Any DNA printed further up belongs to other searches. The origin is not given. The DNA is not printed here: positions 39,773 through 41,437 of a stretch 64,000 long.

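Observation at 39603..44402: Three tandem paralogous HExxH-motif proteins with a near-identical C-terminal 15-aa tail, spread by 87-bp direct repeats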

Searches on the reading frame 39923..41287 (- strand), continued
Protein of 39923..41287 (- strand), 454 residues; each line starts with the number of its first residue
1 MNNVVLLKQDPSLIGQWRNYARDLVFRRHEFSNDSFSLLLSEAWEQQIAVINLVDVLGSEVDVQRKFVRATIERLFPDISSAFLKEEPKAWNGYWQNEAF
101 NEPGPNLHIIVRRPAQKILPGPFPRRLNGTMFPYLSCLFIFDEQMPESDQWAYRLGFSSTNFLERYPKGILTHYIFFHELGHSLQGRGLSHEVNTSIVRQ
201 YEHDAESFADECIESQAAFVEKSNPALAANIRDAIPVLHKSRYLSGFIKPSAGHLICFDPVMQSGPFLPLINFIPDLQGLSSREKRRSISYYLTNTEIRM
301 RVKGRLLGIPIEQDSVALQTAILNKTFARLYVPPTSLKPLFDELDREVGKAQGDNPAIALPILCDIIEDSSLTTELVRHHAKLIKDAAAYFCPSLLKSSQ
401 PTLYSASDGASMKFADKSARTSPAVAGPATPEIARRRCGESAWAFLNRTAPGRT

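Call 88: list_cluster_members(proteins=[P0032, P0010, P0011, P0006, P0012, P0014, P0017, P0021, P0024, P0033])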
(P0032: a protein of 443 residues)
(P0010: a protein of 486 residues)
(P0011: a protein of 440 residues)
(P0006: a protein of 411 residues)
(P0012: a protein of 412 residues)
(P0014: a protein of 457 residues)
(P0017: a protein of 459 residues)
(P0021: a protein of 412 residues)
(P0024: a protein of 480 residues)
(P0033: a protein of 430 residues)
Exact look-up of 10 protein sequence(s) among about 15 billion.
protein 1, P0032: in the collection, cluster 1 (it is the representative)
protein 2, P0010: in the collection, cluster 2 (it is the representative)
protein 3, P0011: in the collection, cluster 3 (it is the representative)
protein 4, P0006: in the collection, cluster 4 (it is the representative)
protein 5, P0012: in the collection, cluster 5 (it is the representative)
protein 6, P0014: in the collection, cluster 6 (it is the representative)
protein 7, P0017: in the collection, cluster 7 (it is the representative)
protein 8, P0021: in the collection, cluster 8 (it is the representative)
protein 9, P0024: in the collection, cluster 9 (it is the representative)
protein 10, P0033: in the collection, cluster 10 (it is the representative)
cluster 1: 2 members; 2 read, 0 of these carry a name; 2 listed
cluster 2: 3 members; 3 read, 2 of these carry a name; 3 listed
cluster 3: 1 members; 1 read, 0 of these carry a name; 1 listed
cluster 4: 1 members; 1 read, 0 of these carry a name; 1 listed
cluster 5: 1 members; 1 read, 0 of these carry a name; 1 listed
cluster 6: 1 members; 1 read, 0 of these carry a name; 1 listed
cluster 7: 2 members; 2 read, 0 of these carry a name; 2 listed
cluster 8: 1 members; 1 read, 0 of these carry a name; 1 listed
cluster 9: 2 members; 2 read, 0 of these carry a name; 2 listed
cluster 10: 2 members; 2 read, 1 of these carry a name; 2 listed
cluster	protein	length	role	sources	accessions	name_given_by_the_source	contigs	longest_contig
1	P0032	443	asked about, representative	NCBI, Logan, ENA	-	-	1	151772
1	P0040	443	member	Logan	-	-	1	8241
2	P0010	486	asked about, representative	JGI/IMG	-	hypothetical protein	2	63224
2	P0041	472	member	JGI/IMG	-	hypothetical protein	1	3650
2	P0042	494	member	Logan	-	-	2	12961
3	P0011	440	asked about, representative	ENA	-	-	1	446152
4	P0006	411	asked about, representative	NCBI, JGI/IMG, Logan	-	-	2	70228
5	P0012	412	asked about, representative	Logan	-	-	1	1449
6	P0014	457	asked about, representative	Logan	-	-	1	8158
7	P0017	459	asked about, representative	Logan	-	-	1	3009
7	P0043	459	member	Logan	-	-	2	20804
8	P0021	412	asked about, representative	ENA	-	-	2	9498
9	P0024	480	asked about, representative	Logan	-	-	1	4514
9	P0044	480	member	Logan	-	-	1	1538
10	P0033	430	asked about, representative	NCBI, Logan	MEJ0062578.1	MAG: hypothetical protein WDO70_05105 [Alphaproteobacteria bacterium]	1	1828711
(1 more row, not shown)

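Call 89: find_encoding_contigs(protein=P0033, flank=10000, max_places=3)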
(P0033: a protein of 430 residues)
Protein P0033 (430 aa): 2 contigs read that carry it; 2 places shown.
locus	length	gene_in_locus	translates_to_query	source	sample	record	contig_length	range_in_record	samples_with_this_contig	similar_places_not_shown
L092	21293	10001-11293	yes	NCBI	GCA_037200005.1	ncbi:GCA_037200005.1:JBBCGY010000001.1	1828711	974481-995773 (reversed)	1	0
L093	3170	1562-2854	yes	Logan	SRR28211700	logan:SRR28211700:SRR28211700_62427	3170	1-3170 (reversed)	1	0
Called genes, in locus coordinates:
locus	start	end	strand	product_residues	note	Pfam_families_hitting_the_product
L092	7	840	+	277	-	-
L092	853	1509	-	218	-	PF01144:CoA_trans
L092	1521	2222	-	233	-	PF01144:CoA_trans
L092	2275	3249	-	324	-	PF00953:Glycos_transf_4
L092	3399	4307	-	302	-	PF00483:NTP_transferase, PF12804:NTP_transf_3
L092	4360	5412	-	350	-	PF00106:adh_short (faint), PF01073:3Beta_HSD, PF01370:Epimerase, PF02719:Polysacc_synt_2, PF04321:RmlD_sub_bind, PF16363:GDP_Man_Dehyd, PF07993:NAD_binding_4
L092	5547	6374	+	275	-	-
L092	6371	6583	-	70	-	-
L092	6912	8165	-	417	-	PF06472:ABC_membrane_2, PF00664:ABC_membrane (weak), PF05992:SbmA_BacA (weak)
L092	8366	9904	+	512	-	PF00587:tRNA-synt_2b, PF03129:HGTP_anticodon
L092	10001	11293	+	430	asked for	-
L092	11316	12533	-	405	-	PF00180:Iso_dh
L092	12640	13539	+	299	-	PF06574:FAD_syn, PF01687:Flavokinase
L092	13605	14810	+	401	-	PF00999:Na_H_Exchanger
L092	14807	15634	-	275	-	PF02230:Abhydrolase_2, PF10503:Esterase_PHB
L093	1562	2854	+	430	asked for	-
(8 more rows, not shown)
